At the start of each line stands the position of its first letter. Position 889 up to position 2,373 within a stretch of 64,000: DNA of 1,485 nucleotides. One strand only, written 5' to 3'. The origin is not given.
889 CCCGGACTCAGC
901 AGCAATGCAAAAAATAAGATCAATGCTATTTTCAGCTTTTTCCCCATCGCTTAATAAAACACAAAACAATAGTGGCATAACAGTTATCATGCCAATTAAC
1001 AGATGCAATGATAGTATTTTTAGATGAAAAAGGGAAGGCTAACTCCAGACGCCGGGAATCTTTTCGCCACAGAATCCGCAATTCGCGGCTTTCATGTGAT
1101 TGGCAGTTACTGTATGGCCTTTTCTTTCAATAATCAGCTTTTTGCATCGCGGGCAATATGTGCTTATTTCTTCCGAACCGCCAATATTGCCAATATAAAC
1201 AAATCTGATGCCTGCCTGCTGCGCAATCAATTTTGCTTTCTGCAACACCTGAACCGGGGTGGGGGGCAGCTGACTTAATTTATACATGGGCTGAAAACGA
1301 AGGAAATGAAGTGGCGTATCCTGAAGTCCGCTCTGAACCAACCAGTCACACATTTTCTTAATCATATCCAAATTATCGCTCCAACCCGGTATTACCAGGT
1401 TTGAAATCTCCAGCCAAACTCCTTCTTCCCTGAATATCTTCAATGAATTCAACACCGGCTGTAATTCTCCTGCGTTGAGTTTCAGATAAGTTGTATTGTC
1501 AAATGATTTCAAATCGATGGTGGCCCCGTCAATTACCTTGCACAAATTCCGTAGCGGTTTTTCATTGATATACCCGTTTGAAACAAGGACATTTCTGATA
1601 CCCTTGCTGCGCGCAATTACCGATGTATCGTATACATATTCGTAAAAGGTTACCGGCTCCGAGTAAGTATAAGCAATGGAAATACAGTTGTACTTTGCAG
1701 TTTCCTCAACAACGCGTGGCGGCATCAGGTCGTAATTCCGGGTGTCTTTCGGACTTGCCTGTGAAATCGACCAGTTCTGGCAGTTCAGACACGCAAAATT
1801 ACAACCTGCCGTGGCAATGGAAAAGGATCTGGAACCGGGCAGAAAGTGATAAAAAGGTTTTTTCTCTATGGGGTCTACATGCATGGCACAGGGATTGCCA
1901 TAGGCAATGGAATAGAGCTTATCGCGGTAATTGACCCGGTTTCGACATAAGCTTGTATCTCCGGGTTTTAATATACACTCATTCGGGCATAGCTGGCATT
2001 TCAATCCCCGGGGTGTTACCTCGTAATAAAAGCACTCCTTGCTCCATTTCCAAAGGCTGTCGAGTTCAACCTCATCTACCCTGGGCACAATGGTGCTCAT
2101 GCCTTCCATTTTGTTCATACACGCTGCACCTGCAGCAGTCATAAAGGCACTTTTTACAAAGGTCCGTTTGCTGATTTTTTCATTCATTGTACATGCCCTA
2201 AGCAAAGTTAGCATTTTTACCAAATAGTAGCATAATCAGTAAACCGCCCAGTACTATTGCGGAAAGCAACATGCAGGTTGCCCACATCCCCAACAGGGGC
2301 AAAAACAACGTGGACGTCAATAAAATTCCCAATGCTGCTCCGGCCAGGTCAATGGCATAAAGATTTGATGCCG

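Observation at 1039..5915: AmmeMemoRadiSam system whose components carry export signals, interrupted by a fused MFS/spermidine-synthase-like membrane protein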

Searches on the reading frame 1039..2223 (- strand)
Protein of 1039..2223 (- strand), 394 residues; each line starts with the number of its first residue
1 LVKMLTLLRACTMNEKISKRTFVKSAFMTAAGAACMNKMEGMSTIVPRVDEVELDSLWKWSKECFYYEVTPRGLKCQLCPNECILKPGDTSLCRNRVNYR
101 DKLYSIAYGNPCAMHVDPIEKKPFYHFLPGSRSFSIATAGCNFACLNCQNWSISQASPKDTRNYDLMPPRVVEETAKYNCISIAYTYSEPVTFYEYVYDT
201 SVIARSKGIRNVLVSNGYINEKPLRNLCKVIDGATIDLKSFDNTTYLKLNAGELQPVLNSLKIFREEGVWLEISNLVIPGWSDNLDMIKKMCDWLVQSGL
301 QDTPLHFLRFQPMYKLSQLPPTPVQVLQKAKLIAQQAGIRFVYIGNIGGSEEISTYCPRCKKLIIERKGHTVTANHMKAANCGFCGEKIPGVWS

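Call 3: search_protein_families(library=ncbifam, proteins=[window:1039-2223:-], max_evalue=0.001)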
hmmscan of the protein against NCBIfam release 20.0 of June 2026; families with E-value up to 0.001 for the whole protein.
window:1039-2223:- (394 aa): 17 families
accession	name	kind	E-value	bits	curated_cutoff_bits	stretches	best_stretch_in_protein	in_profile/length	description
TIGR04337.1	AmmeMemoSam_rS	hypoth_equivalog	4.8e-100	334.8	220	1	71-393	9-333/349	AmmeMemoRadiSam system radical SAM enzyme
TIGR04041.1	activase_YjjW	hypoth_equivalog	4.2e-17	62.4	250.2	1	191-313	120-241/276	YjjW family glycine radical enzyme activase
TIGR02493.1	PFLA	equivalog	3e-14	53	231.75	1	129-295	14-183/235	pyruvate formate-lyase-activating protein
TIGR02495.1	NrdG2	equivalog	1.2e-07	31.3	131.15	1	129-298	14-183/193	anaerobic ribonucleoside-triphosphate reductase activating protein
TIGR02494.1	PFLE_PFLC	subfamily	3.6e-07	29.7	174.35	1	189-310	133-254/293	glycyl-radical enzyme activating protein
NF008356.0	PRK11145.1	equivalog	4.4e-07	29.4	375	1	134-296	23-189/246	pyruvate formate lyase 1-activating protein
TIGR04055.1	rSAM_NirJ2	equivalog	1.1e-05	25.1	500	1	138-308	7-174/326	putative heme d1 biosynthesis radical SAM protein NirJ2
NF048010.1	SfplDhtActHpsHDes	equivalog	1.3e-05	24.2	430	1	188-299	140-253/298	(2S)-3-sulfopropanediol dehydratase activating enzyme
NF033717.2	HPDL_rSAM_activ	equivalog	1.5e-05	24.4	420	1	179-313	130-264/311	4-hydroxyphenylacetate decarboxylase activase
TIGR04003.1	rSAM_BssD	equivalog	7.7e-05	22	496.45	1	188-301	136-250/314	[benzylsuccinate synthase]-activating enzyme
NF043069.1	T4HPD_activ_SAM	equivalog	0.00012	21.6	425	1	145-299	85-243/299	trans-4-hydroxy-L-proline dehydratase activase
TIGR04545.1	rSAM_ahbD_hemeb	equivalog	0.00012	21.6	500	1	138-298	7-165/339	heme b synthase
NF038283.1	viperin_w_prok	equivalog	0.00036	19.8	180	1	138-249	9-125/281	viperin family antiviral radical SAM protein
NF045574.1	sacti_mat_StsB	exception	0.00042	19.3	625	1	136-295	101-256/466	StsB family radical SAM/SPASM domain sactipeptide maturase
NF007483.0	PRK10076.1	equivalog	0.00058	19.1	326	1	205-311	143-247/292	[formate-C-acetyltransferase]-activating enzyme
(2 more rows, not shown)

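Call 4: search_protein_families(library=pfam, proteins=[window:1039-2223:-], max_evalue=0.001)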
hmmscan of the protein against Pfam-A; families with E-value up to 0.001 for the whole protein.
window:1039-2223:- (394 aa): 1 family
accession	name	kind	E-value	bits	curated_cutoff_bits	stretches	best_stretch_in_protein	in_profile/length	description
PF04055.27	Radical_SAM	-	1.1e-15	58.6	29.5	1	137-284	3-157/166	Radical SAM superfamily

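Call 5: find_homologous_proteins(query=window:1039-2223:-)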
Query window:1039-2223:- (394 aa): 7998 proteins with E <= 0.001 among 8000 candidates; the best 120 are listed.
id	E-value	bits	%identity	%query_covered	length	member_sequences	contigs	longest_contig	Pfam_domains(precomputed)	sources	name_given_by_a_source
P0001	6.2e-249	843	92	97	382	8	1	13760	PF04055.28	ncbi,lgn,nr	ncbi:MAG: AmmeMemoRadiSam system radical SAM enzyme [Bacteroidales bacterium]|nr:AmmeMemoRadiSam sys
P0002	4.3e-235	798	89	93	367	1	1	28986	PF04055.28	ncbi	-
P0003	4.2e-206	702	76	97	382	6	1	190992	PF04055.28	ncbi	-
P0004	4.7e-203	692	76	97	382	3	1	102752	PF04055.28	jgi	jgi:pyruvate formate lyase activating enzyme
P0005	2.6e-200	683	76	97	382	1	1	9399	PF04055.28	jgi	jgi:pyruvate formate lyase activating enzyme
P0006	1.3e-199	681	75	97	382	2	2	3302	PF04055.28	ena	-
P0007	3.3e-197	673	72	97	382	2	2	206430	PF04055.28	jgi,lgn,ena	-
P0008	3.3e-194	663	73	94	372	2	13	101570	PF04055.28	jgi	jgi:pyruvate formate lyase activating enzyme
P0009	6.2e-194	662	72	97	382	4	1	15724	PF04055.28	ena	-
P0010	7.5e-193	659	73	97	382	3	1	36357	PF04055.28,PF13353.12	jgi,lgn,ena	jgi:pyruvate formate lyase activating enzyme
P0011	3.3e-192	657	71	97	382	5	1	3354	PF04055.28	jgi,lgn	jgi:pyruvate formate lyase activating enzyme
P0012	1.2e-190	652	70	98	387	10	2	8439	PF04055.28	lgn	-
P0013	8.6e-190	649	70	96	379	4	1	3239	PF04055.28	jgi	-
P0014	2.8e-189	647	72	93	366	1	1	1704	PF04055.28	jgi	jgi:pyruvate formate lyase activating enzyme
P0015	1.6e-188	644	69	97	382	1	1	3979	PF04055.28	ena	-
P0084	5.2e-163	560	61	96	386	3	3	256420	PF04055.28,PF13353.12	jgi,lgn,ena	jgi:pyruvate formate lyase activating enzyme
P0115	5.2e-162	557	61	96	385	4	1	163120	PF04055.28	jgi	-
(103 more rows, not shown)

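Call 9: find_encoding_contigs(protein=P0084, flank=10000, max_places=2)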
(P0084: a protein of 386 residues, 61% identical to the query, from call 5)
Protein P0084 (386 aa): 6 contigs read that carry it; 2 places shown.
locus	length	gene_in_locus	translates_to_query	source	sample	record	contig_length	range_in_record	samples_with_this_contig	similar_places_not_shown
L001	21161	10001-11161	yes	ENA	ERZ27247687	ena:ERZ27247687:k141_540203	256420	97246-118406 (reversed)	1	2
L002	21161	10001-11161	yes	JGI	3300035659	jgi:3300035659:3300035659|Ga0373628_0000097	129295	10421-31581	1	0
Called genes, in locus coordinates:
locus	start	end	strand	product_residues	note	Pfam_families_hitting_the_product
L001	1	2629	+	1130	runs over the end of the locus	PF17128:DUF5107, PF00515:TPR_1 (faint), PF07719:TPR_2 (faint), PF13176:TPR_7 (faint), PF13181:TPR_8 (faint), PF14559:TPR_19 (weak), PF13424:TPR_12, PF13432:TPR_16, +10 more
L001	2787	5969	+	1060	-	PF17128:DUF5107, PF07719:TPR_2 (faint), PF13428:TPR_14 (faint), PF13431:TPR_17 (faint), PF13432:TPR_16 (faint), PF14559:TPR_19 (faint), PF25064:ARM_TT21_5th (faint)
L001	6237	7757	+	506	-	PF01875:Memo, PF01871:AMMECR1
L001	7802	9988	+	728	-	PF01564:Spermine_synth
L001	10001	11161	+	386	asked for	PF04055:Radical_SAM, PF13353:Fer4_12 (weak)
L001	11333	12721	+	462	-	-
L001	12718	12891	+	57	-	-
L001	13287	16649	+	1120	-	PF01074:Glyco_hydro_38N, PF07748:Glyco_hydro_38C (weak)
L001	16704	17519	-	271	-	PF01976:DUF116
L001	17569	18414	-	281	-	PF00106:adh_short, PF01370:Epimerase, PF08659:KR, PF16363:GDP_Man_Dehyd (weak), PF13561:adh_short_C2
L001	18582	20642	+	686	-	PF01120:Alpha_L_fucos, PF14871:GHL6 (weak), PF13290:CHB_HEX_C_1, PF13287:Fn3_assoc, PF07691:PA14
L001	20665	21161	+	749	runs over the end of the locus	PF22680:Glyco_hydro_123_N_2, PF13320:GH123_cat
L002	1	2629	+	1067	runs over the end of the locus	PF17128:DUF5107, PF00515:TPR_1 (faint), PF07719:TPR_2 (faint), PF12895:ANAPC3 (faint), PF13176:TPR_7 (faint), PF14559:TPR_19 (weak), PF13424:TPR_12, PF13432:TPR_16, +11 more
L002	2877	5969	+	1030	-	PF17128:DUF5107, PF07719:TPR_2 (faint), PF13428:TPR_14 (faint), PF13432:TPR_16 (faint), PF14559:TPR_19 (faint), PF25064:ARM_TT21_5th (faint), PF13431:TPR_17 (faint)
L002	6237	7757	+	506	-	PF01875:Memo, PF01871:AMMECR1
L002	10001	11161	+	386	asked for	PF04055:Radical_SAM, PF13353:Fer4_12 (weak)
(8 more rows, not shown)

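Call 10: find_encoding_contigs(protein=P0115, flank=10000, max_places=2)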
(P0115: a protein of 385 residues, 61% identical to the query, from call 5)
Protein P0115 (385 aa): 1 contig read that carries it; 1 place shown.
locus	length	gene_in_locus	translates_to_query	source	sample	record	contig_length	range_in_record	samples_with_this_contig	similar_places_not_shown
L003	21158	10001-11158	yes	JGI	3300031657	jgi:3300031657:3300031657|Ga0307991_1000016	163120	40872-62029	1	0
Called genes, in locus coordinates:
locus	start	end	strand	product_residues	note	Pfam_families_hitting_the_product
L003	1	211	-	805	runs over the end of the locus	PF12704:MacB_PCD, PF02687:FtsX, PF12704:MacB_PCD, PF02687:FtsX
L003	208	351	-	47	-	-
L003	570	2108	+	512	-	PF13426:PAS_9 (weak), PF00989:PAS (weak), PF08448:PAS_4 (weak), PF13426:PAS_9, PF00512:HisKA, PF02518:HATPase_c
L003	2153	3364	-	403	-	PF00691:OmpA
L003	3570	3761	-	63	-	PF00313:CSD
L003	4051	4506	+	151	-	PF01928:CYTH (weak)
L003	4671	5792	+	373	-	PF00365:PFK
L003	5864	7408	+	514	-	PF01875:Memo, PF01871:AMMECR1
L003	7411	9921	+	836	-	PF01564:Spermine_synth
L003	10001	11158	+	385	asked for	PF04055:Radical_SAM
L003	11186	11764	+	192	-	PF09335:VTT_dom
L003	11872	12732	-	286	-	PF01008:IF-2B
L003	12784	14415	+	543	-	PF01039:Carboxyl_trans, PF03255:ACCA (faint)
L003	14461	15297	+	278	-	PF00378:ECH_1, PF16113:ECH_2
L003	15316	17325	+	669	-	PF00289:Biotin_carb_N, PF02222:ATP-grasp (weak), PF02786:CPSase_L_D2, PF07478:Dala_Dala_lig_C, PF02785:Biotin_carb_C, PF25997:BSH_YhbJ (faint), PF25917:BSH_RND (faint), PF00364:Biotin_lipoyl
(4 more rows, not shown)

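Call 41: find_related_loci(query=A2, collection=metagenome_contigs, flank=8000)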
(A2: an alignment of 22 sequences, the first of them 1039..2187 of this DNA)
Query A2 (382 aa) in metagenome_contigs; peptide patterns used: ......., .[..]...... (x = any residue, [..] = any of these).
600 stretches matched a pattern (row limit reached: there are more); 563 encode a relative of the query (tblastn E <= 1e-3); the best 80 are kept; 80 distinct loci.
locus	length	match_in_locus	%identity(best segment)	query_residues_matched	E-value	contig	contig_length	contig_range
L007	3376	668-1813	67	1-382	0e+0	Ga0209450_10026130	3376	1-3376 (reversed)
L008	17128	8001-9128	62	3-382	2e-168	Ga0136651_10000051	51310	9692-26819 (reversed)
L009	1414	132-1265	63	4-382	0e+0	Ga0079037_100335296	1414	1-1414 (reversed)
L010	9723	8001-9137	64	5-382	2e-166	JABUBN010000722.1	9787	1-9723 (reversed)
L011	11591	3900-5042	63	3-382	8e-166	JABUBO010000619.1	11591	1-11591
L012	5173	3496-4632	60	3-381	1e-166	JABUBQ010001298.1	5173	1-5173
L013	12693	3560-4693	61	5-382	4e-163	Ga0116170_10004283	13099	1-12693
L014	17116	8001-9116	59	3-381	7e-162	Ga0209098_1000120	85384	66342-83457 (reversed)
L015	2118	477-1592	61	3-381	3e-174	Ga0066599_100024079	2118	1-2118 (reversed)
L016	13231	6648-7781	59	3-381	2e-160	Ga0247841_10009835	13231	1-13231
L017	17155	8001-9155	59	2-381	7e-160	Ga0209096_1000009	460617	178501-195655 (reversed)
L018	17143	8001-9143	60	5-382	8e-160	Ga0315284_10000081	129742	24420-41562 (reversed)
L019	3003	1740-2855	60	4-382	3e-168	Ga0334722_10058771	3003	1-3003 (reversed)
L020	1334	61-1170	60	5-381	3e-175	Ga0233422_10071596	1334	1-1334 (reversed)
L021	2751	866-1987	61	5-382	4e-169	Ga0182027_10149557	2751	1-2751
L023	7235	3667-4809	58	5-382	3e-157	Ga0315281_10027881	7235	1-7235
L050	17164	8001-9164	55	1-382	1e-151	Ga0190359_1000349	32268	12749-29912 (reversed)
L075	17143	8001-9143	56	2-381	5e-149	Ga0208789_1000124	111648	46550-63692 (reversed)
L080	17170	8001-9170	54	4-381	2e-147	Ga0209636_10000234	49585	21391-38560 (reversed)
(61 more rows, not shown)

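Call 83: search_solved_structures(query=A2, max_evalue=0.001)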
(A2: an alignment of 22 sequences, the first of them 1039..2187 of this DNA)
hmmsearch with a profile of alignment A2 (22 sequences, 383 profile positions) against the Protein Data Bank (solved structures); distinct sequences matched with E-value up to 0.001: 2.
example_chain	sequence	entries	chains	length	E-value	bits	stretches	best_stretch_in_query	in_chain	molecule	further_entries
3c8f_A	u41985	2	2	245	1.5e-14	56.8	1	128-330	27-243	Pyruvate formate-lyase 1-activating enzyme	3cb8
8fo0_A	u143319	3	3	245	2.5e-14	56.1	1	128-329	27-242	Pyruvate formate-lyase 1-activating enzyme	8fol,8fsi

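Call 85: search_protein_families(library=pfam, proteins=[L050:11457-12167:-, L050:9158-9937:+, L075:9107-10258:+, L023:3178-3627:+, L023:5245-5802:+], max_evalue=0.001)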
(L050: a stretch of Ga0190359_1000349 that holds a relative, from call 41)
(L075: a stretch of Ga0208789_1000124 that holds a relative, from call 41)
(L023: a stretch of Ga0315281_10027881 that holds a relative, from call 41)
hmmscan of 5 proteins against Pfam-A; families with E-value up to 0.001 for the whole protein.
L050:11457-12167:- (236 aa): 1 family
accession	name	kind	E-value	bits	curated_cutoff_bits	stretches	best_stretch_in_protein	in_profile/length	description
PF00902.23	TatC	-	2.3e-57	194.6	25.1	1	14-221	1-208/208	Sec-independent protein translocase protein (TatC)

L050:9158-9937:+ (259 aa): 2 families
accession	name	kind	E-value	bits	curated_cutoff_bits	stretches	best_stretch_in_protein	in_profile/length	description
PF01411.24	tRNA-synt_2c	-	3.2e-14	52.8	30.3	1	23-115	461-552/552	tRNA synthetases class II (A)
PF07973.19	tRNA_SAD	-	1e-13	51.5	24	1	212-255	1-44/44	Threonyl and Alanyl tRNA synthetase second additional domain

L075:9107-10258:+ (383 aa): 0 families

L023:3178-3627:+ (149 aa): 3 families
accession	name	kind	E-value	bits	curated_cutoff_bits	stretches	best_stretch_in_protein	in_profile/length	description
PF04191.18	PEMT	-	2.5e-11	44.4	25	1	38-136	4-104/105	Phospholipid methyltransferase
PF04140.19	ICMT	-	5.6e-08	33.5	24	1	44-132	5-95/95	Isoprenylcysteine carboxyl methyltransferase (ICMT) family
PF06966.17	DUF1295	-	9.9e-08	32.2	20.4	1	16-144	99-234/235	Protein of unknown function (DUF1295)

L023:5245-5802:+ (185 aa): 1 family
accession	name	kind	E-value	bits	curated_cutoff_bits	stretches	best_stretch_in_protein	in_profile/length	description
PF02659.21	Mntp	-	1.5e-44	151.9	24.4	1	33-180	4-152/152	Putative manganese efflux pump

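Call 88: predict_structure(alignment_id=A2)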
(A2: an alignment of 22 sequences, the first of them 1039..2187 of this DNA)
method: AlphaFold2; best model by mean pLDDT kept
length: 382 residues; sequences in the alignment: 22
mean_pLDDT: 77.3   pTM: 0.76
mean pLDDT of the five models: 77.3, 76.7, 75.9, 74.9, 74.5
residues with pLDDT >= 90: 123; 70-90: 157; 50-70: 55; < 50: 47
segments of 3 or more residues with pLDDT < 50: 19-42, 127-146
pLDDT, mean of each block of 10 residues (from residue 1): 64 61 39 33 65 93 85 85 84 77 79 78 65 38 48 81 93 74 91 95 85 95 81 62 86 93 85 90 93 86 74 90 90 74 83 76 84 82 56
secondary structure, 60 per line:
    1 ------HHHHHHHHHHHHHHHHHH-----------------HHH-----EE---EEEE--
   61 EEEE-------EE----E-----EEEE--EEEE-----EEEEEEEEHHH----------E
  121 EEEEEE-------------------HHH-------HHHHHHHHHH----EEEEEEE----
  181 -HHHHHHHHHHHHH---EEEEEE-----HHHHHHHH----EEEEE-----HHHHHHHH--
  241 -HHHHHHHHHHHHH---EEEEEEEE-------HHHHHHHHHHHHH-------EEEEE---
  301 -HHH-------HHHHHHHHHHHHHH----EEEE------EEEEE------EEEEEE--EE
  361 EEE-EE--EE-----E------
elements in order: H7-24 E55-58 E61-64 E84-87 E90-93 E99-106 E120-126 H156-165 E170-176 H182-194 E198-203 H209-216 E221-225 H231-238 H242-254 E258-265 H273-285 E293-297 H312-325 E330-333 E340-344 E351-356 E359-363
